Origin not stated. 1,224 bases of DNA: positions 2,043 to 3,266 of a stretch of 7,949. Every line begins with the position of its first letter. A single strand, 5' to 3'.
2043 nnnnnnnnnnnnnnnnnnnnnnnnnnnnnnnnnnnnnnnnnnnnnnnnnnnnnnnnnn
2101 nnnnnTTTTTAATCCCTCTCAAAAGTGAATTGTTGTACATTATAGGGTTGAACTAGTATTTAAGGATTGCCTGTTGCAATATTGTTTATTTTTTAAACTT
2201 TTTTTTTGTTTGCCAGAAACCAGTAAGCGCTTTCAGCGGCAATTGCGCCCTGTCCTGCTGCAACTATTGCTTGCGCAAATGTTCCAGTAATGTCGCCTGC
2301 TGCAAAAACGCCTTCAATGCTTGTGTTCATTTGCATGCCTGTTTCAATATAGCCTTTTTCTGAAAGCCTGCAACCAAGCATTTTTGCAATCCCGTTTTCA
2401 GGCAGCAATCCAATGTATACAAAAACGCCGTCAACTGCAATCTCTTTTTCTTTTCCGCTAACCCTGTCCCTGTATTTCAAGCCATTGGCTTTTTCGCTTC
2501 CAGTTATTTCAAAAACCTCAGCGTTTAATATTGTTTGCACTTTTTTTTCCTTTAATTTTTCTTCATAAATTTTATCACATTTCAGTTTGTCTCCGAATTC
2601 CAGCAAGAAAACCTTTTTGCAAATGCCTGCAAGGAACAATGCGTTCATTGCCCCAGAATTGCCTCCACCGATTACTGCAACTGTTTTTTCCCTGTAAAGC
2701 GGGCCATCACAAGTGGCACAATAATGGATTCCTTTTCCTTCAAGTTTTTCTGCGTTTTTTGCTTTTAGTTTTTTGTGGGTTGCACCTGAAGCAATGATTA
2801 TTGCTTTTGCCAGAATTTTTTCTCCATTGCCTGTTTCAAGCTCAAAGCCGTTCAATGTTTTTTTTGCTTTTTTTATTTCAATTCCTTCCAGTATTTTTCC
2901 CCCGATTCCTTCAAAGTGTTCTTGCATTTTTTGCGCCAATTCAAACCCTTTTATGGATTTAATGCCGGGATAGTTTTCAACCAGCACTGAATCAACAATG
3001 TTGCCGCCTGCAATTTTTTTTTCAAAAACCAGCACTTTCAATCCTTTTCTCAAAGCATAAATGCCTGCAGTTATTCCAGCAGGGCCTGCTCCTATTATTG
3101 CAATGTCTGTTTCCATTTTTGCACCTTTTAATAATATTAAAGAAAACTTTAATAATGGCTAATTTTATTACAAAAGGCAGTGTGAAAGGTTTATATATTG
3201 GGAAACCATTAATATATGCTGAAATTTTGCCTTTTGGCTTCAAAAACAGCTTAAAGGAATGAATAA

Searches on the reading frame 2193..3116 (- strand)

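Call 8: search_protein_families(library=pfam, proteins=[window:2193-3116:-], max_evalue=1)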
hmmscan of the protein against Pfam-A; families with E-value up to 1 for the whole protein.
window:2193-3116:- (307 aa): 18 families
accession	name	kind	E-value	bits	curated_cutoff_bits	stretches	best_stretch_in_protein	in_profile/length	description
PF07992.20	Pyr_redox_2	-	1.6e-49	169.3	26.1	1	4-290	2-291/291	Pyridine nucleotide-disulphide oxidoreductase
PF13738.12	Pyr_redox_3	-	5.3e-18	65.7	30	2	73-274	96-305/305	Pyridine nucleotide-disulphide oxidoreductase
PF00070.33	Pyr_redox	-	2.2e-14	54.2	22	1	146-212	2-76/82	Pyridine nucleotide-disulphide oxidoreductase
PF01266.30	DAO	-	1.5e-12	48.2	27.9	3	4-38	1-37/353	FAD dependent oxidoreductase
PF03486.20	HI0933_like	-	3.8e-09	36.8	50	2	4-35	2-33/244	HI0933-like protein Rossmann domain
PF12831.13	FAD_oxidored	-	7.3e-09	35.8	27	1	4-46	1-44/416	FAD dependent oxidoreductase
PF01946.23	Thi4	-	1e-08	35.2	26.2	1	1-38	16-54/235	Thi4 family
PF01134.28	GIDA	-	1.3e-07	31.5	22.1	2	4-35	1-32/391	Glucose inhibited division protein A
PF13450.12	NAD_binding_8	-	7.6e-07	29.8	21.9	1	7-40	1-35/68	NAD(P)-binding Rossmann-like domain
PF01494.25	FAD_binding_3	-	1.7e-06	27.9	22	2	2-33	1-32/349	FAD binding domain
PF00890.30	FAD_binding_2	-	5.1e-06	26.4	20.4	1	4-39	1-37/414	FAD binding domain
PF01262.27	AlaDh_PNT_C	-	0.00032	20.6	23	1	4-48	30-74/214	Alanine dehydrogenase/PNT, C-terminal domain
PF13434.12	Lys_Orn_oxgnase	-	0.0013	18.4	21.3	1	81-156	123-201/339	L-lysine 6-monooxygenase/L-ornithine 5-monooxygenase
PF05834.18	Lycopene_cycl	-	0.037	13.5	23.4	0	4-32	1-31/380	Lycopene cyclase protein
PF13454.12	NAD_binding_9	-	0.13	12.7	21.8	0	6-38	1-38/155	FAD-NAD(P)-binding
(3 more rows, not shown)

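Call 9: search_protein_families(library=ncbifam, proteins=[window:2193-3116:-], max_evalue=1)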
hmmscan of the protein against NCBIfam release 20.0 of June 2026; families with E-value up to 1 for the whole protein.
window:2193-3116:- (307 aa): 174 families (the best 25 are shown)
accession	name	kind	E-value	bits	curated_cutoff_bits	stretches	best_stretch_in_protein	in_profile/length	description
TIGR01292.1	TRX_reduct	equivalog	1.5e-93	312.9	343.45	1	4-301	2-300/300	thioredoxin-disulfide reductase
TIGR03140.1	AhpF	equivalog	6.1e-80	269.2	502.9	1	3-298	213-509/515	alkyl hydroperoxide reductase subunit F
TIGR03143.1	AhpF_homolog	hypoth_equivalog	4.7e-58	197.1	687.65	1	4-305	6-312/555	putative alkyl hydroperoxide reductase F subunit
NF007614.0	PRK10262.1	equivalog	4.3e-44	150.9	644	1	5-301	9-314/321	thioredoxin-disulfide reductase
TIGR01350.1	lipoamide_DH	equivalog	9.8e-25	87.2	408.8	2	93-297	121-329/461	dihydrolipoyl dehydrogenase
TIGR04018.1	Bthiol_YpdA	hypoth_equivalog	3.7e-22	78.5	339.9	2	80-282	92-294/316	YpdA family putative bacillithiol disulfide reductase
NF004945.0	PRK06292.2-3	equivalog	1.4e-19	70.4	494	2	79-295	106-323/457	dihydrolipoyl dehydrogenase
NF004943.0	PRK06292.2-1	equivalog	2e-17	63.1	432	2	91-296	118-327/456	dihydrolipoyl dehydrogenase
TIGR02053.1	MerA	equivalog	1.3e-16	60.6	454.45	2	79-297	104-328/465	mercury(II) reductase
NF005883.0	PRK07845.1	equivalog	1.7e-15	57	479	2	92-294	129-331/466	NAD(P)H-quinone dehydrogenase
NF009409.0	PRK12770.1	subfamily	2.7e-15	56.3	343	2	212-305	260-354/360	putative glutamate synthase subunit beta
NF003585.0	PRK05249.1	equivalog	3.3e-14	52.4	465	3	144-298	177-334/464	Si-specific NAD(P)(+) transhydrogenase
TIGR03315.1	Se_ygfK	equivalog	5.9e-14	50.5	835.3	3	4-68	539-604/1012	putative selenate reductase subunit YgfK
NF004776.0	PRK06116.1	equivalog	6.1e-14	51.9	480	2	94-298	124-326/450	glutathione-disulfide reductase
NF009454.0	PRK12814.1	equivalog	1.3e-13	50.2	916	2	4-40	195-231/657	putative NADPH-dependent glutamate synthase small subunit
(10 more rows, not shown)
